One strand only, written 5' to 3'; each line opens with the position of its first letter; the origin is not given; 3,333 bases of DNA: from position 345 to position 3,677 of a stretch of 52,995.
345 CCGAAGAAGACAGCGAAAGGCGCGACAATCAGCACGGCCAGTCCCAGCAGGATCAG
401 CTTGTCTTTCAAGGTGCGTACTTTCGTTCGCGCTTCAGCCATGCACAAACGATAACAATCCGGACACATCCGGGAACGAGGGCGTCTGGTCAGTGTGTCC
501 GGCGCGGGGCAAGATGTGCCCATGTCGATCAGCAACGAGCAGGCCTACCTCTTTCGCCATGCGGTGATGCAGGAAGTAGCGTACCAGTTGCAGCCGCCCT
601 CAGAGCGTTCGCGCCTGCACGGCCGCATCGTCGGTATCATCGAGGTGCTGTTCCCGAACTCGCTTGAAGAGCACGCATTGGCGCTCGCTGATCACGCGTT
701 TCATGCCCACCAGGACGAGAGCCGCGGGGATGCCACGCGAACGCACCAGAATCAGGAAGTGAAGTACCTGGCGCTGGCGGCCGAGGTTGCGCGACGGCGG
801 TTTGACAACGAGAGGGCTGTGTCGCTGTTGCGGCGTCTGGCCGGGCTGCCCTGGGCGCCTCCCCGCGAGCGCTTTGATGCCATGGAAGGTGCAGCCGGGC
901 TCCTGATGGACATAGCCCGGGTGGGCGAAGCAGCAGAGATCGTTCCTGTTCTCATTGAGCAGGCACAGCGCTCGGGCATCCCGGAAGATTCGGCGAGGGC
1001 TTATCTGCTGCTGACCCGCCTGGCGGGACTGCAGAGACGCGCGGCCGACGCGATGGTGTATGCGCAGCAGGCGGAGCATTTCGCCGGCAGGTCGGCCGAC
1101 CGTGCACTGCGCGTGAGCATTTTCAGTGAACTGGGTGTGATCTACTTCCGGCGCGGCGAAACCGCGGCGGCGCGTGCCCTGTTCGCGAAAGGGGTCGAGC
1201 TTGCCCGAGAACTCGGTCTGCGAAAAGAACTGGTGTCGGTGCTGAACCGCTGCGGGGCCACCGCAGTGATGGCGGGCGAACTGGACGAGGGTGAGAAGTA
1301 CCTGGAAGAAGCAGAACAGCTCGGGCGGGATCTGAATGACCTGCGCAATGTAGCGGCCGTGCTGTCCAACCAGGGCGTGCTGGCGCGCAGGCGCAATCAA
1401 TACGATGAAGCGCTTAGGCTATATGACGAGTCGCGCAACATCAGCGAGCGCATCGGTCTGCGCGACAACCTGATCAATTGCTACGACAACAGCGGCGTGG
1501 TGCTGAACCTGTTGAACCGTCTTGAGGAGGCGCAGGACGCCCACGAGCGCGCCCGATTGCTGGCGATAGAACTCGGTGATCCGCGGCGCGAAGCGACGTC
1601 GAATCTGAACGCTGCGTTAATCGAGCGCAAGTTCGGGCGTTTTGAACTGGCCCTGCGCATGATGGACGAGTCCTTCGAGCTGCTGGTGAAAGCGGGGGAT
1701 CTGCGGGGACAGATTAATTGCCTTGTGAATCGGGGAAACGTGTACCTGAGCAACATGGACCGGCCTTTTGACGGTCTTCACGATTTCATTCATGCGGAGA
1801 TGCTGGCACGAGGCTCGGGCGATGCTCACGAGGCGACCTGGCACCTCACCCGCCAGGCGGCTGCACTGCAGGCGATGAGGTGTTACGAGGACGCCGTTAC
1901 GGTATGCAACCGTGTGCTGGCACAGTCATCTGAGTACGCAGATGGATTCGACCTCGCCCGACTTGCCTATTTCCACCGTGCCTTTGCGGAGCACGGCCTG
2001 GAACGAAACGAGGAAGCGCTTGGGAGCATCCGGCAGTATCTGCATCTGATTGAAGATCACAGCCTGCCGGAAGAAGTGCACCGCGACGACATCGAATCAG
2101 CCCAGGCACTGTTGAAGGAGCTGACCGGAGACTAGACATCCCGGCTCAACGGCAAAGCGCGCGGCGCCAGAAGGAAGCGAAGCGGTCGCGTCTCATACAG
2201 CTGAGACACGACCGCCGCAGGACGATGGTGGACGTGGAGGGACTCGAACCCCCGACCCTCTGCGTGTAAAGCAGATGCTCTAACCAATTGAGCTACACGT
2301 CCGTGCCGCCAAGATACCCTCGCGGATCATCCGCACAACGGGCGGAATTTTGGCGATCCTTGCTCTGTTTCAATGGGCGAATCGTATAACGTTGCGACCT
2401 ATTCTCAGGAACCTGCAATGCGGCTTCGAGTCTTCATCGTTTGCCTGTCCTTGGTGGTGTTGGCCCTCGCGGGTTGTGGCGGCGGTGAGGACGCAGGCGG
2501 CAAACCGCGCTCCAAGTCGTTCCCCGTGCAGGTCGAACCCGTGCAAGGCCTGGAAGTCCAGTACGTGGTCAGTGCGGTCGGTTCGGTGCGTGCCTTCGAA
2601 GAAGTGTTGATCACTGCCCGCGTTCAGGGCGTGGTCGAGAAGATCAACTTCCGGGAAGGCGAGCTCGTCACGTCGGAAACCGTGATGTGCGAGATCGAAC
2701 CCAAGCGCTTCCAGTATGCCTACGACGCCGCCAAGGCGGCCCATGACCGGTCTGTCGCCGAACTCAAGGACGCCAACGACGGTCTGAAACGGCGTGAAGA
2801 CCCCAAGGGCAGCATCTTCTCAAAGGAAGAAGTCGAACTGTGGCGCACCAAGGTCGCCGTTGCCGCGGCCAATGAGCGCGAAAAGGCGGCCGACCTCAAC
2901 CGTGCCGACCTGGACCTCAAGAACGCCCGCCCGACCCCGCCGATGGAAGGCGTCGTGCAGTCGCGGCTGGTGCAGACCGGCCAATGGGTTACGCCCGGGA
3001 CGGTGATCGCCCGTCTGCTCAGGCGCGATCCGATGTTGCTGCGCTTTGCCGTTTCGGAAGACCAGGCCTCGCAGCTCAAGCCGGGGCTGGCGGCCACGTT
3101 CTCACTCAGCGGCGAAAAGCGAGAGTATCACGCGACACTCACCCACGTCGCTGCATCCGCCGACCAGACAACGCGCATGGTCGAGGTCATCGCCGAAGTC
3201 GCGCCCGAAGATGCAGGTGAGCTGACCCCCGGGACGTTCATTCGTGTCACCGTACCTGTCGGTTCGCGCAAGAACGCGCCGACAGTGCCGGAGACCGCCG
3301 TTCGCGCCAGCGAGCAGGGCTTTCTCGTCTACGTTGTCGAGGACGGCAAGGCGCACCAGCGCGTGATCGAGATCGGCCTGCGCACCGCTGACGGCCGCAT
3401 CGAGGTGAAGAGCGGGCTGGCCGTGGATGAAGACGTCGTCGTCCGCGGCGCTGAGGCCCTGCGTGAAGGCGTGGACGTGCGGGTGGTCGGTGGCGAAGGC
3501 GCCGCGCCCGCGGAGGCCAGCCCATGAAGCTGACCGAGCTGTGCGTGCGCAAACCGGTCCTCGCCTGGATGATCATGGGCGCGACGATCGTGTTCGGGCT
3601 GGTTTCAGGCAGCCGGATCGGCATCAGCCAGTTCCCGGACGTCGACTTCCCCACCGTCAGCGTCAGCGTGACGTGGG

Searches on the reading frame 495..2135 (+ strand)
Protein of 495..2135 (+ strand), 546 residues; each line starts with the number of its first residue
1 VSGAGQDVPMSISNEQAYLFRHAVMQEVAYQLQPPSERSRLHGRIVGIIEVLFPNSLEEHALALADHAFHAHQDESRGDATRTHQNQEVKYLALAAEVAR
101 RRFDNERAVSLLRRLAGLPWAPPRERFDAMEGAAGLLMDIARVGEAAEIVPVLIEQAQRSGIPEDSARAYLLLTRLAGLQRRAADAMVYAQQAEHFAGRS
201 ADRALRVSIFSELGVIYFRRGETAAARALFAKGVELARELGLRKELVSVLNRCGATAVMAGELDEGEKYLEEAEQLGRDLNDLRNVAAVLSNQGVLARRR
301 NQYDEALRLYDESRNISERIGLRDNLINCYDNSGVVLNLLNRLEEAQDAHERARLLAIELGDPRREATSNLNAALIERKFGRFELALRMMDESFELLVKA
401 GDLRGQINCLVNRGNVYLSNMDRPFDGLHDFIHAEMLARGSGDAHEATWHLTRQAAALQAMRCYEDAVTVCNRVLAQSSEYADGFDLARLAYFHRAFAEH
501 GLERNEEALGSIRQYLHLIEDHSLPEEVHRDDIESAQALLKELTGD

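Call 35: search_protein_families(library=pfam, proteins=[window:495-2135:+], max_evalue=0.0001)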
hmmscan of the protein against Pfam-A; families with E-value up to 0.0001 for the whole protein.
window:495-2135:+ (546 aa): 5 families
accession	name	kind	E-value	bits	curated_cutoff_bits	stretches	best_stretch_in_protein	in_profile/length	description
PF13424.12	TPR_12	-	3.7e-24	85.2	30.1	2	286-353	2-71/77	Tetratricopeptide repeat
PF00515.34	TPR_1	-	2.1e-11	43.6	27.8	0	287-312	1-26/34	Tetratricopeptide repeat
PF07719.23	TPR_2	-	1.7e-09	37.5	27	0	287-315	1-29/34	Tetratricopeptide repeat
PF17874.7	TPR_MalT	-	6.6e-08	32.6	45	1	252-520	45-311/336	MalT-like TPR region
PF13374.12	TPR_10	-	9.6e-07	29.1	27.5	0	286-320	1-35/42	Tetratricopeptide repeat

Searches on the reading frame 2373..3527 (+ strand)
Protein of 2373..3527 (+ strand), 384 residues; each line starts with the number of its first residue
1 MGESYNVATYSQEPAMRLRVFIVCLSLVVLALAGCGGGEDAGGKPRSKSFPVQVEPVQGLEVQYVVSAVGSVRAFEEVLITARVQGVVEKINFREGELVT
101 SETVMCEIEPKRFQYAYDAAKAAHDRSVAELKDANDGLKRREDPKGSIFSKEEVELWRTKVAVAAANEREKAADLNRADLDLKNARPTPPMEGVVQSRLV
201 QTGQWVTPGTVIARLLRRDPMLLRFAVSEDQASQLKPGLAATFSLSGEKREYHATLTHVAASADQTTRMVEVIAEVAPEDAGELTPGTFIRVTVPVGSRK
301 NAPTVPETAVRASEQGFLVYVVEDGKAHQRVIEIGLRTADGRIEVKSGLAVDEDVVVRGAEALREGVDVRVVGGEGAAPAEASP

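Call 35: search_protein_families(library=pfam, proteins=[window:2373-3527:+], max_evalue=0.0001)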
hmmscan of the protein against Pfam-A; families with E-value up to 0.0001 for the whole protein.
window:2373-3527:+ (384 aa): 2 families
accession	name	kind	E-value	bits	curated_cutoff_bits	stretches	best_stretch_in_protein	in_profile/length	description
PF13437.12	HlyD_3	-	1.5e-20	74.3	22.2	1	190-287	5-106/106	HlyD family secretion protein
PF16576.10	HlyD_D23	-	6.9e-15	55.3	30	1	64-289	4-213/214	Barrel-sandwich domain of CusB or HlyD membrane-fusion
